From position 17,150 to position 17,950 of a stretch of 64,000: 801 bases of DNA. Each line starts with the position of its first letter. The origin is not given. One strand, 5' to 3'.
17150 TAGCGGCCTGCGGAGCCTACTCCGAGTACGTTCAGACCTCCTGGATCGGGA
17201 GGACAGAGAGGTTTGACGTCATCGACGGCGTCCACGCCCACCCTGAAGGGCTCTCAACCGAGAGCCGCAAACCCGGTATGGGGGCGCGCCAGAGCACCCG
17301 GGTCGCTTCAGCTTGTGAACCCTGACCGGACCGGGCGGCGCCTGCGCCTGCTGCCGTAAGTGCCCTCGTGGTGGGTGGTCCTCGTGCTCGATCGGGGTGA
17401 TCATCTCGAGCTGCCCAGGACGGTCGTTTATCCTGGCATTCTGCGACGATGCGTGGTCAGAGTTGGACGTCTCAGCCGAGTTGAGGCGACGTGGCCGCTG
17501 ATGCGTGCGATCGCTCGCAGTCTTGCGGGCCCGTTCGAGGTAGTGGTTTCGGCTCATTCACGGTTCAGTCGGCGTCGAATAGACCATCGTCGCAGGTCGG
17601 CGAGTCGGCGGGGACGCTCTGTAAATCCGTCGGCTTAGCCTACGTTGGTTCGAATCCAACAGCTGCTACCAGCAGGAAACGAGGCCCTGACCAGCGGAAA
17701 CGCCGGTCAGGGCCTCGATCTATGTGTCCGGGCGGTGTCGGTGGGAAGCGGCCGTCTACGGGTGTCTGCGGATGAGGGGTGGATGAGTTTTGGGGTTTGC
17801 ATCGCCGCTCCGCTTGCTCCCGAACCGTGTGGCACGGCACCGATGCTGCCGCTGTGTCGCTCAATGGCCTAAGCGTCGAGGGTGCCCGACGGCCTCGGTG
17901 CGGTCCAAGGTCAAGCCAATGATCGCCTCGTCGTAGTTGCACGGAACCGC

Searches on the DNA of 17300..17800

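Call 70: search_rna_families(source=window, start=17300, end=17800, threshold=evalue, max_evalue=0.1)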
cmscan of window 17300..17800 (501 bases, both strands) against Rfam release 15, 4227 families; matches with E-value up to 0.1: 1.
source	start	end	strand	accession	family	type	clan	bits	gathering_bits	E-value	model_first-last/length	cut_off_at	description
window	17678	17718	-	RF03674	MIR5387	Gene; miRNA;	-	24.7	69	0.013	1-96/96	no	MIR5387 microRNA precursor family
